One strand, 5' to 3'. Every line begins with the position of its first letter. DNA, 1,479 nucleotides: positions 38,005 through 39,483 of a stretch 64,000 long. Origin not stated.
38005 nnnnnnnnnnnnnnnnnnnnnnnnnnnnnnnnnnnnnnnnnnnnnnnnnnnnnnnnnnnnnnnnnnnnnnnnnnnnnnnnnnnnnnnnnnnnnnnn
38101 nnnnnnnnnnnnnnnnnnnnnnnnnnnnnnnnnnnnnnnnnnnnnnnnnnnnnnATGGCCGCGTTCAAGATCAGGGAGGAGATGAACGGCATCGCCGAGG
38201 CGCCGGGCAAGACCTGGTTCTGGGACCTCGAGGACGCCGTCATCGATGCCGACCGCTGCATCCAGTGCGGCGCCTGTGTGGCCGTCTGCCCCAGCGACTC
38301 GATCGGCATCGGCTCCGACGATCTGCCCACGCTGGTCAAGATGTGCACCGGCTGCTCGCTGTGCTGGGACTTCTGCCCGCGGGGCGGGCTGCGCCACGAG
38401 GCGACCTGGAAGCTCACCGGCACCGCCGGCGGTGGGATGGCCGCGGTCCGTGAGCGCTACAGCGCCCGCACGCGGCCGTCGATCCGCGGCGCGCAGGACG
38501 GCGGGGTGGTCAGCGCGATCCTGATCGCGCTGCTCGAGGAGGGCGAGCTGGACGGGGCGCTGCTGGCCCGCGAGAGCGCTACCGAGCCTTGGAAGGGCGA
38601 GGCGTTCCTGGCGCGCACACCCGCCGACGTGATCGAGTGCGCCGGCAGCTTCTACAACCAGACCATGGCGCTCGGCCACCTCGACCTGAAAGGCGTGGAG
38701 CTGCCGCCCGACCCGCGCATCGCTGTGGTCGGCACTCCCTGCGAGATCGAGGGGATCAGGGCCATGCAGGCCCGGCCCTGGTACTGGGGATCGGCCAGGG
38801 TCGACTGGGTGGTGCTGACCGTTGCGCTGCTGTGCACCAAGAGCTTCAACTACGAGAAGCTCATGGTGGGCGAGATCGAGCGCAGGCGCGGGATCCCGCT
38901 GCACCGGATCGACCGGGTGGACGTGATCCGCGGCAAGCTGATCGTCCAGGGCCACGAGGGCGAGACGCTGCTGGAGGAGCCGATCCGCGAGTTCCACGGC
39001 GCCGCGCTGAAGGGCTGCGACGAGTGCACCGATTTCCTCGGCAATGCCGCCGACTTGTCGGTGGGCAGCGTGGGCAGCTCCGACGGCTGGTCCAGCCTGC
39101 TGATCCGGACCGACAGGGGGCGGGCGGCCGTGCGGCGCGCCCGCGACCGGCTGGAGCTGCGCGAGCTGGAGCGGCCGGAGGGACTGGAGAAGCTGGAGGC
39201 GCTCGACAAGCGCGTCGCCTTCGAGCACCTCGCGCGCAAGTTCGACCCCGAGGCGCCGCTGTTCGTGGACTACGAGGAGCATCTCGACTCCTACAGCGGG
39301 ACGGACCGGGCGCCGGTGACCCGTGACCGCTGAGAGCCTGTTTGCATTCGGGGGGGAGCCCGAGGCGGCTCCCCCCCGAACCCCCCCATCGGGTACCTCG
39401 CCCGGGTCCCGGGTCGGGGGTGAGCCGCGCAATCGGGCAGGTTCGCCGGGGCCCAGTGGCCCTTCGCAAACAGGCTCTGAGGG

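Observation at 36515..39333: Candidate split F420H2-dependent siroheme sulfite/nitrite reductase: NirA/SirA hemoprotein translationally coupled to an FrhB/FpoF-like subunit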

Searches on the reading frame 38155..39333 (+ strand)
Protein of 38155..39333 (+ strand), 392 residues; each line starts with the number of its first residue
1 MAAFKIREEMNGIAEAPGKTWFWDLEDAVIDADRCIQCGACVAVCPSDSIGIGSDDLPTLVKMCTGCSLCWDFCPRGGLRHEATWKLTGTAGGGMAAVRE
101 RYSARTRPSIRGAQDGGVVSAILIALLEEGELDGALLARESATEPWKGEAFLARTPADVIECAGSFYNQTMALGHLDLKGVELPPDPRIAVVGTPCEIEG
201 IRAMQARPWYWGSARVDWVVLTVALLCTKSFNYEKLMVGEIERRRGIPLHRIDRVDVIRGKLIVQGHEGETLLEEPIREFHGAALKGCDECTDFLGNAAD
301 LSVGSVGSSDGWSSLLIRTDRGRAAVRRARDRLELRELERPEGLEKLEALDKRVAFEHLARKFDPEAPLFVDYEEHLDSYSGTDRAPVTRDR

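Call 6: search_protein_families(library=pfam, proteins=[window:38155-39333:+], max_evalue=0.01)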
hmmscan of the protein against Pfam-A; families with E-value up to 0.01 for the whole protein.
window:38155-39333:+ (392 aa): 17 families
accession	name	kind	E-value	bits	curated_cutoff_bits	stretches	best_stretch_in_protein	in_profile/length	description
PF04432.18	FrhB_FdhB_C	-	6.5e-34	117.4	23.3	1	188-338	3-147/150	Coenzyme F420 hydrogenase/dehydrogenase, beta subunit C terminus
PF04422.18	FrhB_FdhB_N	-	3e-21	75.8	22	1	102-176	2-77/78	Coenzyme F420 hydrogenase/dehydrogenase, beta subunit N-term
PF14697.11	Fer4_21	-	4.3e-10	40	35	1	28-75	1-52/59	4Fe-4S dicluster domain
PF00037.32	Fer4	-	1.8e-09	37.4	21.1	2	29-50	2-23/24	4Fe-4S binding domain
PF13187.11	Fer4_9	-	5.5e-09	36.3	27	2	34-77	1-50/52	4Fe-4S dicluster domain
PF13237.11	Fer4_10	-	2.4e-08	34.2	25.5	1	29-75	3-53/53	4Fe-4S dicluster domain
PF13484.11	Fer4_16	-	7e-08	33.6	30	0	34-50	1-17/66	4Fe-4S double cluster binding domain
PF12838.12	Fer4_7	-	8.3e-08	33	27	1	26-48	29-51/52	4Fe-4S dicluster domain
PF13534.11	Fer4_17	-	1.5e-06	29.1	22.2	1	31-48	42-59/61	4Fe-4S dicluster domain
PF12837.12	Fer4_6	-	1.8e-06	28.1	25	1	29-48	3-22/24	4Fe-4S binding domain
PF12797.12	Fer4_2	-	2.7e-06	27.4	24.5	1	29-47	4-22/22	4Fe-4S binding domain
PF12800.12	Fer4_4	-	3.4e-05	24.3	24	1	33-46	2-15/17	4Fe-4S binding domain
PF13183.11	Fer4_8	-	0.001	20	27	0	32-47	2-17/68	4Fe-4S dicluster domain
PF25160.1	LdpA_Fe-S-bd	-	0.0017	18.5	27.6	1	30-51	23-44/49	LdpA Fe-S cluster-binding domain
PF13459.11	Fer4_15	-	0.0032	18.6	22.4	1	29-59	2-31/66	4Fe-4S single cluster domain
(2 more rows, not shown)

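Call 7: search_protein_families(library=ncbifam, proteins=[window:38155-39333:+], max_evalue=0.01)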
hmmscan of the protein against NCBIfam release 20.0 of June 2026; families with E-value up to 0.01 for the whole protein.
window:38155-39333:+ (392 aa): 62 families (the best 25 are shown)
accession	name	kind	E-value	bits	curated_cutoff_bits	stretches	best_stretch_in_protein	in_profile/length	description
NF006807.0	PRK09325.1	subfamily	6.2e-49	166.6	269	1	111-352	22-261/283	coenzyme F420-reducing hydrogenase subunit beta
TIGR03289.1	frhB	equivalog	2.7e-42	144.7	331.5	1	110-348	18-254/275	coenzyme F420 hydrogenase subunit beta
NF040616.1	F420_dehyd_FpoF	exception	8.7e-41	140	475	1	29-350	7-313/337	F420H2 dehydrogenase subunit FpoF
NF006808.0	PRK09326.1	equivalog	2e-39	135.4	444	1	29-350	8-314/341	F420H2 dehydrogenase subunit F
TIGR01944.1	rnfB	subfamily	5.5e-10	39.1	68.7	1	28-78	108-159/190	RnfABCDGE type electron transport complex subunit B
NF038196.1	ferrodoxin_EFR1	subfamily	3.8e-09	36.9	75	1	29-78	181-228/242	EFR1 family ferrodoxin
TIGR02179.1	PorD_KorD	subfamily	6.4e-09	35.8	60.05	1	18-78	10-71/78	2-oxoacid:acceptor oxidoreductase, delta subunit, pyruvate/2-ketoisovalerate family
NF003475.0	PRK05113.1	equivalog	6.5e-09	35.9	203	1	28-76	108-157/190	electron transport complex subunit RsxB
NF005415.0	PRK06991.1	equivalog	6.2e-08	32.6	281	1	28-105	80-162/284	electron transport complex subunit RsxB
NF040684.1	PorD_Arch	equivalog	9.9e-08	32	120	1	19-78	18-78/85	pyruvate synthase subunit PorD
NF043069.1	T4HPD_activ_SAM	equivalog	1.8e-07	30.8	425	1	28-77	46-95/299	trans-4-hydroxy-L-proline dehydratase activase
NF045874.1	Vhu_polyferre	exception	2.4e-07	29.8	600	1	28-85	191-249/381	F420-non-reducing hydrogenase associated-polyferredoxin VhuB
NF045790.1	OxalOxreddelta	equivalog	5.6e-07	29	230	1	22-80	249-307/316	oxalate oxidoreductase subunit delta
NF058577.1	FdxA_fam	equivalog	1.1e-06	28.7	65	1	32-76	6-50/52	4Fe-4S ferredoxin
NF006446.0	PRK08764.1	equivalog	2.1e-06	27.6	220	1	29-76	83-130/139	Rnf electron transport complex subunit RnfB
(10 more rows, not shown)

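Call 17: find_homologous_proteins(query=window:38155-39330:+, max_evalue=1e-10)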
Query window:38155-39330:+ (392 aa): 2212 proteins with E <= 1e-10 among 8000 candidates; the best 120 are listed.
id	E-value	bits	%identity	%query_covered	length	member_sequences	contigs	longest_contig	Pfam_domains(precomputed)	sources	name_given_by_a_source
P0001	1.4e-264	895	99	100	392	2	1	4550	PF14697.12,PF12797.13,PF04432.19,PF04422.19,PF12837.13,PF00037.33,PF13484.12,PF12838.13,PF13534.12,PF13237.12,PF13187.12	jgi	jgi:coenzyme F420 hydrogenase subunit beta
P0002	3.2e-252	855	95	100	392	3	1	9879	PF14697.12,PF12797.13,PF04432.19,PF04422.19,PF12837.13,PF00037.33,PF13484.12,PF12838.13,PF13534.12,PF13237.12,PF13187.12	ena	-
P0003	4.6e-239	811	90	100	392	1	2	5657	PF14697.12,PF12797.13,PF04432.19,PF04422.19,PF12837.13,PF00037.33,PF13484.12,PF12838.13,PF13534.12,PF13237.12,PF13187.12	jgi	jgi:coenzyme F420 hydrogenase subunit beta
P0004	7.8e-239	811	90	100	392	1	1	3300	PF14697.12,PF12797.13,PF04432.19,PF04422.19,PF12837.13,PF00037.33,PF13484.12,PF12838.13,PF13534.12,PF13237.12,PF13187.12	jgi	jgi:coenzyme F420 hydrogenase subunit beta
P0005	1.1e-238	810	90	100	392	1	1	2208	PF14697.12,PF12797.13,PF04432.19,PF04422.19,PF12837.13,PF00037.33,PF13484.12,PF12838.13,PF13534.12,PF13237.12,PF13187.12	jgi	jgi:coenzyme F420 hydrogenase subunit beta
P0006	2.9e-237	806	89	100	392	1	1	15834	PF14697.12,PF12797.13,PF04432.19,PF04422.19,PF12837.13,PF00037.33,PF13484.12,PF12838.13,PF13534.12,PF13237.12,PF13187.12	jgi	jgi:coenzyme F420 hydrogenase subunit beta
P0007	4.0e-237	805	90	100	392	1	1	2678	PF14697.12,PF12797.13,PF04432.19,PF04422.19,PF12837.13,PF00037.33,PF13484.12,PF12838.13,PF13534.12,PF13237.12,PF13187.12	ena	-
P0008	6.4e-234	795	88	100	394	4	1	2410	PF14697.12,PF12797.13,PF04432.19,PF04422.19,PF12837.13,PF00037.33,PF13484.12,PF12838.13,PF13534.12,PF13237.12,PF13187.12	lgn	-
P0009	3.6e-232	789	87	100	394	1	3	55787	PF14697.12,PF12797.13,PF04432.19,PF04422.19,PF12837.13,PF00037.33,PF13484.12,PF12838.13,PF13534.12,PF13237.12,PF13187.12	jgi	jgi:coenzyme F420 hydrogenase subunit beta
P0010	1.5e-231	787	86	100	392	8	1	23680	PF14697.12,PF12797.13,PF04432.19,PF04422.19,PF12837.13,PF00037.33,PF13484.12,PF12838.13,PF13534.12,PF13237.12,PF13187.12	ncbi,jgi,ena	-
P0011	6.4e-229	778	85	100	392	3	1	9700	PF14697.12,PF12797.13,PF04432.19,PF04422.19,PF12837.13,PF00037.33,PF13484.12,PF12838.13,PF13534.12,PF13237.12,PF13187.12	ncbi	-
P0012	1.5e-227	774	85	100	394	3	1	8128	PF14697.12,PF12797.13,PF04432.19,PF04422.19,PF12837.13,PF00037.33,PF13484.12,PF12838.13,PF13534.12,PF13237.12,PF13187.12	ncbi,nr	ncbi:MAG TPA: Coenzyme F420 hydrogenase/dehydrogenase, beta subunit C-terminal domain [Actinomycetot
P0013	1.0e-225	767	85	100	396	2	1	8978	PF14697.12,PF12797.13,PF04432.19,PF04422.19,PF12837.13,PF00037.33,PF13484.12,PF12838.13,PF13534.12,PF13237.12,PF13187.12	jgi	jgi:coenzyme F420 hydrogenase subunit beta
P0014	7.5e-225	765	84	100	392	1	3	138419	PF14697.12,PF12797.13,PF04432.19,PF04422.19,PF12837.13,PF00037.33,PF13484.12,PF12838.13,PF13534.12,PF13237.12,PF13187.12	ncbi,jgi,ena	-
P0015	1.3e-224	764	83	100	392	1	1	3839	PF14697.12,PF12797.13,PF04432.19,PF04422.19,PF12837.13,PF00037.33,PF13484.12,PF12838.13,PF13534.12,PF13237.12,PF13187.12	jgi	jgi:coenzyme F420 hydrogenase subunit beta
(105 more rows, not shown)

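Call 18: find_encoding_contigs(protein=window:38155-39333:+, flank=10000, max_places=4)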
Protein window:38155-39333:+ (392 aa): 9 contigs read that carry it; 4 places shown.
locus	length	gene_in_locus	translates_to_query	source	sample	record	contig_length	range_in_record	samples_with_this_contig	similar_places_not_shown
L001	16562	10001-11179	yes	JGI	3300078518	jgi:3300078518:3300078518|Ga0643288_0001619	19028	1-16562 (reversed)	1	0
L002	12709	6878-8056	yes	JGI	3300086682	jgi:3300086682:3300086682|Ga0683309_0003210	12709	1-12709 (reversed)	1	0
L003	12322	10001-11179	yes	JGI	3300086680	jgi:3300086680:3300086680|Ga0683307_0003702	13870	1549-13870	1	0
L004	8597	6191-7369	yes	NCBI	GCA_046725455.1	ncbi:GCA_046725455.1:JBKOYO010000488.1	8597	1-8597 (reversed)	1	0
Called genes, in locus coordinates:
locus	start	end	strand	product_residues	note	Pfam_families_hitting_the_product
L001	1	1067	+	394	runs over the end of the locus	PF00155:Aminotran_1_2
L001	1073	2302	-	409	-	PF02239:Cytochrom_D1 (faint), PF21783:YNCE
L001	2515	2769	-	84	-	-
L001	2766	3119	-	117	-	-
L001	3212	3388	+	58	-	-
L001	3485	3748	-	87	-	PF05016:ParE_toxin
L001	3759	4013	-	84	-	PF02604:PhdYeFM_antitox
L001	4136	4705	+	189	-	PF13527:Acetyltransf_9, PF00583:Acetyltransf_1, PF13673:Acetyltransf_10 (weak), PF13508:Acetyltransf_7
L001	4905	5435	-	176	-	PF12867:DinB_2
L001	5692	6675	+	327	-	PF00595:PDZ, PF13180:PDZ_2, PF17820:PDZ_6, PF05362:Lon_C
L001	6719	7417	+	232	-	PF01842:ACT (faint), PF18462:DUF5612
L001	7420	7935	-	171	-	PF13302:Acetyltransf_3, PF13673:Acetyltransf_10, PF00583:Acetyltransf_1, PF13508:Acetyltransf_7, PF08445:FR47 (weak)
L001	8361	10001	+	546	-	PF03460:NIR_SIR_ferr, PF01077:NIR_SIR, PF03460:NIR_SIR_ferr, PF01077:NIR_SIR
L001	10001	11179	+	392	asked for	PF12838:Fer4_7 (weak), PF00037:Fer4, PF12797:Fer4_2 (weak), PF12837:Fer4_6 (weak), PF13237:Fer4_10, PF14697:Fer4_21, PF04422:FrhB_FdhB_N, PF04432:FrhB_FdhB_C, +3 more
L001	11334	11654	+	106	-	-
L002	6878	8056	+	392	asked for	PF12838:Fer4_7 (weak), PF00037:Fer4, PF12797:Fer4_2 (weak), PF12837:Fer4_6 (weak), PF13237:Fer4_10, PF14697:Fer4_21, PF04422:FrhB_FdhB_N, PF04432:FrhB_FdhB_C, +3 more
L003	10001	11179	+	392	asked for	PF12838:Fer4_7 (weak), PF00037:Fer4, PF12797:Fer4_2 (weak), PF12837:Fer4_6 (weak), PF13237:Fer4_10, PF14697:Fer4_21, PF04422:FrhB_FdhB_N, PF04432:FrhB_FdhB_C, +3 more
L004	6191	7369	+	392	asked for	PF12838:Fer4_7 (weak), PF00037:Fer4, PF12797:Fer4_2 (weak), PF12837:Fer4_6 (weak), PF13237:Fer4_10, PF14697:Fer4_21, PF04422:FrhB_FdhB_N, PF04432:FrhB_FdhB_C, +3 more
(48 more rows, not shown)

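Call 19: search_solved_structures(query=window:38155-39330:+, max_evalue=0.001, show_alignments=2)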
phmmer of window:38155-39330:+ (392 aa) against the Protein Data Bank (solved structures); distinct sequences matched with E-value up to 0.001: 32.
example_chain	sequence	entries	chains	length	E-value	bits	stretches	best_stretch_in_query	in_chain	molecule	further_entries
9tn7_A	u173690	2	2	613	1.9e-45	158.9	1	23-349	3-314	Coenzyme F420 hydrogenase/dehydrogenase beta subunit domain protein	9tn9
7np8_A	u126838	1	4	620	2e-44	155.6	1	23-352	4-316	Coenzyme F420-dependent sulfite reductase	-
8riu_B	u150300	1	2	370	7.6e-40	140.5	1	22-332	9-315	Coenzyme F420 hydrogenase/dehydrogenase, beta subunit C terminus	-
7npa_A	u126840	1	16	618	1.1e-37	133.3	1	22-352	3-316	Coenzyme F420-dependent sulfite reductase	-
3zfs_C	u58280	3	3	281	1e-32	117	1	101-362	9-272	F420-REDUCING HYDROGENASE, SUBUNIT BETA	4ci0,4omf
6qgr_B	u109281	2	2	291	1.1e-31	113.6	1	107-352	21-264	Coenzyme F420 hydrogenase subunit beta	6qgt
6qii_B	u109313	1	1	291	1.2e-31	113.4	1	107-351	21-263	Coenzyme F420 hydrogenase subunit beta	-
8rja_E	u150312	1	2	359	2.1e-30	109.4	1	25-339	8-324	Coenzyme F420 hydrogenase/dehydrogenase, beta subunit C terminus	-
9r51_B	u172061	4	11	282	5.8e-27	98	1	106-347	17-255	F420-reducing [NiFe]-hydrogenase from Methanothermococcus thermolithotrophicus subunit bet | F420-reducing [NiFe]-hydrogenase from Methanothermococcus thermolit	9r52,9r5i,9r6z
9sw6_G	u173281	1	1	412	1.3e-17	67.3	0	29-77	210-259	Polyferredoxin protein MvhB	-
8rvu_E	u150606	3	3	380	3.4e-10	42.8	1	111-365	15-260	Formate dehydrogenase, beta subunit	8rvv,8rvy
9sfi_O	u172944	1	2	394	1.9e-09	40.3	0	34-76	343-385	Ferredoxin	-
9sw6_H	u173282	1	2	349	7e-08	35.2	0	25-66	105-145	Tungsten formylmethanofuran dehydrogenase, subunit F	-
5t5i_F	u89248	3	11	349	3.3e-07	33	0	26-66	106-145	Tungsten formylmethanofuran dehydrogenase subunit fwdF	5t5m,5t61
9eri_B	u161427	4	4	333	9.5e-07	31.5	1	35-77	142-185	Na(+)-translocating ferredoxin:NAD(+) oxidoreductase complex subunit B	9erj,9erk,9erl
5dqr_A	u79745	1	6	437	0.00011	24.7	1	100-207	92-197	7-hydroxymethyl chlorophyll a reductase, chloroplastic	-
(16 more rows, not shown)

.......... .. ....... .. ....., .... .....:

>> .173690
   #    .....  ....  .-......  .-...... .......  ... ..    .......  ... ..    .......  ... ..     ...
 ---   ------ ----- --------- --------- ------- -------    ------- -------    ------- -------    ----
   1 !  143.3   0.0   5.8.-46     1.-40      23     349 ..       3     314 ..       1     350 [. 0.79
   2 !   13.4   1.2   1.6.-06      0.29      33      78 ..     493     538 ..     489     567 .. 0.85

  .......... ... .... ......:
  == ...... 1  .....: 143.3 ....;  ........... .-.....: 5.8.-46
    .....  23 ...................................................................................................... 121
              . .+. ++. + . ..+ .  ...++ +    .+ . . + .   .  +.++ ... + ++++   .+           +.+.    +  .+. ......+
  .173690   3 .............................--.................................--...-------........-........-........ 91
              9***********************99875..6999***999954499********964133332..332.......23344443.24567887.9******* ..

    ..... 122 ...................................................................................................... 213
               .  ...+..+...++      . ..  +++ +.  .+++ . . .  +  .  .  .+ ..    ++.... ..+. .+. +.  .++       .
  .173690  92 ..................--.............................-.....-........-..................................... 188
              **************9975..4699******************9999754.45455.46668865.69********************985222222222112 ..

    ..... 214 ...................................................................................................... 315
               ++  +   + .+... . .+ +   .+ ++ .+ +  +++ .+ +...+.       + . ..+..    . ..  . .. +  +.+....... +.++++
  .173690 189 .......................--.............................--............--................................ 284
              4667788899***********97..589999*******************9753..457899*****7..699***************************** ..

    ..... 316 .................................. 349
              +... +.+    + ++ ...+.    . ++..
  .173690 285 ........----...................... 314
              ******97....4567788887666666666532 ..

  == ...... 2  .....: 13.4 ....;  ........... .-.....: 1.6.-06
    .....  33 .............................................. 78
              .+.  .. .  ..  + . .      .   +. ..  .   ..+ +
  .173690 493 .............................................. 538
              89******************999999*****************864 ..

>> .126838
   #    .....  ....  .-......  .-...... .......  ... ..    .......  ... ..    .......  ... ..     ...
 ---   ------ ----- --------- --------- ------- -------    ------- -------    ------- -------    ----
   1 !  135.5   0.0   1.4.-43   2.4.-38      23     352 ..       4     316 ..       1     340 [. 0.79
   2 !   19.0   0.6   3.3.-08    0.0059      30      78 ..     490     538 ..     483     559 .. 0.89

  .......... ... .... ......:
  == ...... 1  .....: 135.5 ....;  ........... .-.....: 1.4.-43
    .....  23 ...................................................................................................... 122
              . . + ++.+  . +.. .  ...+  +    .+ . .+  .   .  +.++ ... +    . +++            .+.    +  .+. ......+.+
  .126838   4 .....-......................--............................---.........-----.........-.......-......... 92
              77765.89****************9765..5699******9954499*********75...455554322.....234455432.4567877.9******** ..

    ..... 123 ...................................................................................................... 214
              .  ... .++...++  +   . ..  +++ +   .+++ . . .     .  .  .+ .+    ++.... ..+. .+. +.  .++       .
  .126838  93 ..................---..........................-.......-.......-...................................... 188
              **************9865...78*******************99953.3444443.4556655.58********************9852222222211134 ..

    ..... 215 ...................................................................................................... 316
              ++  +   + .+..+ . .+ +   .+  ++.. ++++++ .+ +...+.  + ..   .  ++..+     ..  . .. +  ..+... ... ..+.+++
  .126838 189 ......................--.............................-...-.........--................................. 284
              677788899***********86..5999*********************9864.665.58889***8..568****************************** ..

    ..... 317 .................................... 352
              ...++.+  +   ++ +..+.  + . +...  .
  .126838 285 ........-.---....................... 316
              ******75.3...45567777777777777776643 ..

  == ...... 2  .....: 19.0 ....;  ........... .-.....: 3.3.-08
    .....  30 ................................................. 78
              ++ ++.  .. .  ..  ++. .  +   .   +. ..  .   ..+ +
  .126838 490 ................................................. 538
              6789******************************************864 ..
